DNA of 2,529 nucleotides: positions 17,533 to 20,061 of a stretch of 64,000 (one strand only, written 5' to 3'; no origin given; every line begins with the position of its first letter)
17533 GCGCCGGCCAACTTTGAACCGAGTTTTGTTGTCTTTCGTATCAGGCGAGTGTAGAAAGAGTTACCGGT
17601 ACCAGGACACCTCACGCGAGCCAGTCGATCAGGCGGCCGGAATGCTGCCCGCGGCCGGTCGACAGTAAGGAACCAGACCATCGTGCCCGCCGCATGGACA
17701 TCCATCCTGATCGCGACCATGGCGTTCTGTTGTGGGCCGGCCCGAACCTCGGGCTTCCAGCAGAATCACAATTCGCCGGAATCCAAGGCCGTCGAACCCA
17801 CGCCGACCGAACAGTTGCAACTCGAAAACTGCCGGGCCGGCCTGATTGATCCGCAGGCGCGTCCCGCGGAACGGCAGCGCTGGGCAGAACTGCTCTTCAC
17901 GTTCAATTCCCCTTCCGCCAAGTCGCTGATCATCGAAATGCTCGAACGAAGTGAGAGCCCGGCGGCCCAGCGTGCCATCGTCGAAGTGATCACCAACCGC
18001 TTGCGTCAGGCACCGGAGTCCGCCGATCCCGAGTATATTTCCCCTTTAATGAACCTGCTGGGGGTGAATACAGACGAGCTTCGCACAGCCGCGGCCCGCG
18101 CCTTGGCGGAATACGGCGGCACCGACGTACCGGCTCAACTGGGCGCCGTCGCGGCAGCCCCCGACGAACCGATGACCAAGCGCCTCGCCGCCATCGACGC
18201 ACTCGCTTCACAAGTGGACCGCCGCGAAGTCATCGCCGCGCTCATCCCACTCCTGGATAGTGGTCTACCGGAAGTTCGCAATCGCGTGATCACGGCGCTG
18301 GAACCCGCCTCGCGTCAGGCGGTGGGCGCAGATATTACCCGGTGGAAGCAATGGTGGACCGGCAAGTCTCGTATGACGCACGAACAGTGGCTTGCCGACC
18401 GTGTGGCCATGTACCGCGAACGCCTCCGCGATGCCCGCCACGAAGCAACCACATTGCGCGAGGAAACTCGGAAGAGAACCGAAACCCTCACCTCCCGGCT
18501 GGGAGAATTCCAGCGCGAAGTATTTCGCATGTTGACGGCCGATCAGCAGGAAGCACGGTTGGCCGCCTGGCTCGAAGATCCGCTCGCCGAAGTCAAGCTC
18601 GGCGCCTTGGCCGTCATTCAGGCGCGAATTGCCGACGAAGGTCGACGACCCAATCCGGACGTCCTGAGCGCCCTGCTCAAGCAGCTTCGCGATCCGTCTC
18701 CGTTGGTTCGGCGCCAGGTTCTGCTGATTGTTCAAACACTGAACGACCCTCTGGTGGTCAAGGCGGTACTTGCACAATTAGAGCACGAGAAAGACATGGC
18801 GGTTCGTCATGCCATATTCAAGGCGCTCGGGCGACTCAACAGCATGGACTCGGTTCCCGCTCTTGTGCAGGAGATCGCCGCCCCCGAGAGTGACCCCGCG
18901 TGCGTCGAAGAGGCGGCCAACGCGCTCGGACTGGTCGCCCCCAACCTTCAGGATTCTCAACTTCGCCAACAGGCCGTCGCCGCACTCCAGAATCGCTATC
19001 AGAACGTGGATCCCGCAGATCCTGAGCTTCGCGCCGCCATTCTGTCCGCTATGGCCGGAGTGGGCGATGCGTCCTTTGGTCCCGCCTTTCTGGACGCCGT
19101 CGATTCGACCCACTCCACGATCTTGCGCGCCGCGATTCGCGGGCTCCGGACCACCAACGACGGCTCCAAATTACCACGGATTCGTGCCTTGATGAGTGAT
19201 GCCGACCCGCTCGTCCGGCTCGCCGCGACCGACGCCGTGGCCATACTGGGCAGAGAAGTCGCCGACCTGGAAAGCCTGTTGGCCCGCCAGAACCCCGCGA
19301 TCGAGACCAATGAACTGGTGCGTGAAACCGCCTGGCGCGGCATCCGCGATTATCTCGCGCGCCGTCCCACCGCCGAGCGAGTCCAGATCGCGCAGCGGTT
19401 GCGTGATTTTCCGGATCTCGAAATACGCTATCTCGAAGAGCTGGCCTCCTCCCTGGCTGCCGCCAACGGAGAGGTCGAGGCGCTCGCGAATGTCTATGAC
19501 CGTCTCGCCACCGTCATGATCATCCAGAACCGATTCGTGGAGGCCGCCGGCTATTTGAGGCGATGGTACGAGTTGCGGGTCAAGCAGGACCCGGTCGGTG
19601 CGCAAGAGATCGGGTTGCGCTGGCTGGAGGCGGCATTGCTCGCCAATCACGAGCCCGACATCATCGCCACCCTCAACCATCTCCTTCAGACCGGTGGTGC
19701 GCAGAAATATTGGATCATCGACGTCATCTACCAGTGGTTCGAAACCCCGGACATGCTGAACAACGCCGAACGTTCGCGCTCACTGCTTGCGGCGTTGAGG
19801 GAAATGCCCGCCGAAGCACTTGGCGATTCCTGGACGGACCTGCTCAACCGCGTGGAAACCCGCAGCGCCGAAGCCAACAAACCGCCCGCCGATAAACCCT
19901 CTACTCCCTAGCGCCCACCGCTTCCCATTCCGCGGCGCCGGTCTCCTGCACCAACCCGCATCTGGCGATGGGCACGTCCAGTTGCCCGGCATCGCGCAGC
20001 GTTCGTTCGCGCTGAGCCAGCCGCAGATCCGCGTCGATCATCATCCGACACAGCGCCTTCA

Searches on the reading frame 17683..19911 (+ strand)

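Call 55: search_protein_families(library=pfam, proteins=[window:17683-19911:+], max_evalue=0.00001)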
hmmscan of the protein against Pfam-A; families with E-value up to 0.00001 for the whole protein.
window:17683-19911:+ (742 aa): 3 families
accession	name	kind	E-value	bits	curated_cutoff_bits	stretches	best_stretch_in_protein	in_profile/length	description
PF13646.12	HEAT_2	-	3.3e-36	123.9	27.7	5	329-415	2-87/88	HEAT repeats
PF02985.28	HEAT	-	4.4e-08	33.1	23.5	0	497-522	2-27/31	HEAT repeat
PF13513.12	HEAT_EZ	-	6e-08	33.5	27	0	304-346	3-48/55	HEAT-like repeat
